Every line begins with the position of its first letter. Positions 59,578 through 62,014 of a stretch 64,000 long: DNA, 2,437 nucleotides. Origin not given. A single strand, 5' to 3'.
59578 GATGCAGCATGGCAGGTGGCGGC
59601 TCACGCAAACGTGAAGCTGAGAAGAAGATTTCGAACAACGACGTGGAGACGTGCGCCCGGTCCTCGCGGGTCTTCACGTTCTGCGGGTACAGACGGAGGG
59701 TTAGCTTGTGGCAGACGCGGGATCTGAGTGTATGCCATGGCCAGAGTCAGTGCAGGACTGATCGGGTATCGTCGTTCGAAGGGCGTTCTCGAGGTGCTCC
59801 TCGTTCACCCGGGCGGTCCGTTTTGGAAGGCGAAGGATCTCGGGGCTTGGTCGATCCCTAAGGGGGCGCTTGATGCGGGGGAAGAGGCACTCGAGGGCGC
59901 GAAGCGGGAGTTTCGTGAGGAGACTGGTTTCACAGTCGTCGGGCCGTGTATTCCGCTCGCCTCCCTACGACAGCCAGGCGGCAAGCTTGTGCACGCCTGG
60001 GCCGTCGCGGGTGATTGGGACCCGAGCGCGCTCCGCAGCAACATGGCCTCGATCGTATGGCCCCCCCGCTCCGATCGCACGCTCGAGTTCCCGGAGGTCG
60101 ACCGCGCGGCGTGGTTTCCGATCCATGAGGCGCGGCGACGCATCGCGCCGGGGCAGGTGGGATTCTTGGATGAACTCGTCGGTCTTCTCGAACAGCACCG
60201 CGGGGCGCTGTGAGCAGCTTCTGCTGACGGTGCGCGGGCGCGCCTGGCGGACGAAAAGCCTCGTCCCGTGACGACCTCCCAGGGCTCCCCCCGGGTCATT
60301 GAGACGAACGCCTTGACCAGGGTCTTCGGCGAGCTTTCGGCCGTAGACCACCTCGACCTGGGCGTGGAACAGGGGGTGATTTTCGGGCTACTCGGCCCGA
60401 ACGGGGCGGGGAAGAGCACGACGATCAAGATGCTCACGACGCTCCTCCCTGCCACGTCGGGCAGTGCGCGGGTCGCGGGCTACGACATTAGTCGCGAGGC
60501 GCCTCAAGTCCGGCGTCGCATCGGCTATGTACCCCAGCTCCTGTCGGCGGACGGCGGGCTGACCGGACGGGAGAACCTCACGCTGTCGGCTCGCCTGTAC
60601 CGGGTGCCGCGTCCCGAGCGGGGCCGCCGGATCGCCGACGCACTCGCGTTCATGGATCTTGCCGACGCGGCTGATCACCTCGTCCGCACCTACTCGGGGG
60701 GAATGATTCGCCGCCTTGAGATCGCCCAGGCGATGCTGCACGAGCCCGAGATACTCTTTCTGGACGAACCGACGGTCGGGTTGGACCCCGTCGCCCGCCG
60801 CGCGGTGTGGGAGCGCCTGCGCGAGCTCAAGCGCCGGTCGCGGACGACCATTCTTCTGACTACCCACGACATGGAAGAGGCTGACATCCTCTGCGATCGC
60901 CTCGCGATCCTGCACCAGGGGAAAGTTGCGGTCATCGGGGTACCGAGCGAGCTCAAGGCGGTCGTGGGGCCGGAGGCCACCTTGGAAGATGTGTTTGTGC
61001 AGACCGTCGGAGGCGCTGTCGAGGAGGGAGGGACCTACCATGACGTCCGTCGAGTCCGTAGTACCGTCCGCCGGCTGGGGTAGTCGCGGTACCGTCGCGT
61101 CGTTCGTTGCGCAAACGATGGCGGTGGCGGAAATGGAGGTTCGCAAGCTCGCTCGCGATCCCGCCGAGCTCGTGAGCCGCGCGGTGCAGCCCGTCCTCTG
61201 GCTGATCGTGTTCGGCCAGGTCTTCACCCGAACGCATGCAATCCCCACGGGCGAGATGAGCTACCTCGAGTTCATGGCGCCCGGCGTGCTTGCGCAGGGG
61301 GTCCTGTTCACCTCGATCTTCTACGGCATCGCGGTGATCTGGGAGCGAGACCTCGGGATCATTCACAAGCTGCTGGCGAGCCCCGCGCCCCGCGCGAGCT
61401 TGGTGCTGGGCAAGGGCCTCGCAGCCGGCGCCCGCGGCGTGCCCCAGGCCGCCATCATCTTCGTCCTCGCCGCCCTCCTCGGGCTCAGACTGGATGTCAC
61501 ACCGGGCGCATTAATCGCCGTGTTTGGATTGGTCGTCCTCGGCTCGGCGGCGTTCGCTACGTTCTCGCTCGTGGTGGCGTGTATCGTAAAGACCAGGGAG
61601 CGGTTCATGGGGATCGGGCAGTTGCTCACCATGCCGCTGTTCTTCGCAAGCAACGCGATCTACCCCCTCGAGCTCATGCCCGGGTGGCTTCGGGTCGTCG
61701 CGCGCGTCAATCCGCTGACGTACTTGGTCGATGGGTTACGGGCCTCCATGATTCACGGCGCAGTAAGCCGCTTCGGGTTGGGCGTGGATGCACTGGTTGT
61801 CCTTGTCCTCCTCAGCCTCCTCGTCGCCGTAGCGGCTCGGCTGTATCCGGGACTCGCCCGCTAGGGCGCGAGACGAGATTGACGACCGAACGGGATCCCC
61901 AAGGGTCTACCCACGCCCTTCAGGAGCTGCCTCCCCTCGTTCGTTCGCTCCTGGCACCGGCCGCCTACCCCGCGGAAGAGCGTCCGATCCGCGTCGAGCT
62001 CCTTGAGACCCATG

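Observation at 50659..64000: Stress/dormancy island whose gene families mirror the mycobacterial DosR regulon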

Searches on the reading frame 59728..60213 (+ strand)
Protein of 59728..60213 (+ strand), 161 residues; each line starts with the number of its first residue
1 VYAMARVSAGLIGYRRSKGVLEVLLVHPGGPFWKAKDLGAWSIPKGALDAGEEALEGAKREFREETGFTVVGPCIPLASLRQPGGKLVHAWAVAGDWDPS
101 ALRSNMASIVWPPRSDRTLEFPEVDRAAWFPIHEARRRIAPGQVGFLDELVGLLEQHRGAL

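Call 6: search_protein_families(library=pfam, proteins=[window:59728-60213:+], max_evalue=0.01)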
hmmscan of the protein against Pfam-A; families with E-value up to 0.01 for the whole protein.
window:59728-60213:+ (161 aa): 1 family
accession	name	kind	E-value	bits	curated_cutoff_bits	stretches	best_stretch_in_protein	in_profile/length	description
PF00293.34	NUDIX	-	6.2e-14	52.6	21.1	1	5-148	2-132/134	NUDIX domain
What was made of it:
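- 59728..60213 (+): NUDIX hydrolase. Pfam PF00293, E=6e-14 (call 6).
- Checked: NUDIX, 59728-60213(+) (call 6).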

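Call 25: search_protein_families(library=ncbifam, proteins=[window:59728-60213:+], max_evalue=0.01)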
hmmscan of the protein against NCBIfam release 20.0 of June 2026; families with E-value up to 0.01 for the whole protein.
window:59728-60213:+ (161 aa): 8 families
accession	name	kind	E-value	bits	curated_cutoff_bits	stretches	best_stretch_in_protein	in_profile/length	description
NF052459.1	OxoGTPPhMutT1Mycb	equivalog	4.6e-07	29.2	475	1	11-115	6-107/292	8-oxo-(d)GTP phosphatase MutT1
NF041652.1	Nud_hyd_Dein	equivalog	3.4e-06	27.4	200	1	21-71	25-75/152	Nudix hydrolase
NF008736.0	PRK11762.1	equivalog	1.6e-05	24.5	169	1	42-69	77-104/186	ADP compounds hydrolase NudE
NF001938.0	PRK00714.1-5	equivalog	2.2e-05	23.9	116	1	37-70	43-76/172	RNA pyrophosphohydrolase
NF001937.0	PRK00714.1-4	equivalog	0.00074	19.2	139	1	13-69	6-61/161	RNA pyrophosphohydrolase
NF001936.0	PRK00714.1-3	equivalog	0.0021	18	118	1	39-68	35-64/155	RNA pyrophosphohydrolase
NF006961.0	PRK09438.1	equivalog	0.0024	17.3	103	1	36-73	29-66/151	dihydroneopterin triphosphate diphosphatase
NF006530.0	PRK08999.1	equivalog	0.0068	15.5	245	1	38-70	32-64/315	Nudix family hydrolase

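Call 88: search_protein_families(library=padloc, proteins=[window:59728-60213:+], max_evalue=0.001)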
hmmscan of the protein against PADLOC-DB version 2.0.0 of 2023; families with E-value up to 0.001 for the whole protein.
window:59728-60213:+ (161 aa): 0 families

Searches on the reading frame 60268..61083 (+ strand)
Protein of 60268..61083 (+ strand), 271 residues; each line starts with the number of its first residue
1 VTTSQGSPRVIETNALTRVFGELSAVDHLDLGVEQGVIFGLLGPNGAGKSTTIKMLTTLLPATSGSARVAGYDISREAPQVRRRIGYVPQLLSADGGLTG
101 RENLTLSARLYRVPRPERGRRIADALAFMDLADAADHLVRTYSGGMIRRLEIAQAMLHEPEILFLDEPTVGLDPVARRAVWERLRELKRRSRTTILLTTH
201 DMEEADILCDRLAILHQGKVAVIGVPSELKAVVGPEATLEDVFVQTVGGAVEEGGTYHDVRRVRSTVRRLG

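Call 6: search_protein_families(library=pfam, proteins=[window:60268-61083:+], max_evalue=0.01)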
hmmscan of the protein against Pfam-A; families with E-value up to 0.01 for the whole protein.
window:60268-61083:+ (271 aa): 6 families
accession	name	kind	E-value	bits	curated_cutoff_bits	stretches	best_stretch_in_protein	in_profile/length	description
PF00005.33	ABC_tran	-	1.7e-31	110.1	25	1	27-169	2-136/137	ABC transporter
PF13304.12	AAA_21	-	4.9e-13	50.2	27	1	142-203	238-301/304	AAA domain, putative AbiEii toxin, Type IV TA system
PF13401.12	AAA_22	-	0.0048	17.7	27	0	41-102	10-33/130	AAA domain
PF13175.12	AAA_15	-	0.0051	16.9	32.1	0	159-200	328-369/374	AAA ATPase domain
PF07728.20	AAA_5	-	0.0056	17.1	22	0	175-211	10-46/139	AAA domain (dynein-related subfamily)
PF13555.12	AAA_29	-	0.0071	16.5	27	0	36-63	23-49/61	P-loop containing region of AAA domain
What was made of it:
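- Checked: an ABC-2 exporter pair at 60268-61864 (call 6);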

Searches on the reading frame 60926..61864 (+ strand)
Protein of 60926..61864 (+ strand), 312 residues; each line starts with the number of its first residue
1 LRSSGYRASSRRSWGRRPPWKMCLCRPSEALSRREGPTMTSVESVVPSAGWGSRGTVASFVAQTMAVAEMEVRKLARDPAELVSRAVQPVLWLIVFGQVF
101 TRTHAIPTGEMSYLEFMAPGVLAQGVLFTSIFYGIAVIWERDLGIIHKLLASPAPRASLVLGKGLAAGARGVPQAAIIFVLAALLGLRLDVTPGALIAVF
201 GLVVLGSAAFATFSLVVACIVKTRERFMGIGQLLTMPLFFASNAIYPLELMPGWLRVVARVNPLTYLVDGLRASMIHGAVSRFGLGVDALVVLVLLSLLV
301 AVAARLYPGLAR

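Call 6: search_protein_families(library=pfam, proteins=[window:60926-61864:+], max_evalue=0.01)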
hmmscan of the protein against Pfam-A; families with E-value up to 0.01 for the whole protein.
window:60926-61864:+ (312 aa): 4 families
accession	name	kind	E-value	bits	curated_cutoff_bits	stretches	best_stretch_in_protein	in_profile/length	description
PF01061.29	ABC2_membrane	-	8.2e-39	133.8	26.9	1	63-275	2-210/211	ABC-2 type transporter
PF12698.13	ABC2_membrane_3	-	2.1e-23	83.4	31.6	1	104-301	151-345/347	ABC-2 family transporter protein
PF12730.13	ABC2_membrane_4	-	0.00018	22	27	1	70-226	4-165/179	ABC-2 family transporter protein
PF12679.13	ABC2_membrane_2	-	0.0049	16.6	27.2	0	136-305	89-276/283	ABC-2 family transporter protein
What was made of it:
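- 60268..61864 (+): ABC-2 type exporter: ATPase (60268-61083) and permease (about 61118-61864). ABC_tran E=2e-31 and ABC2_membrane E=8e-39 (call 6).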
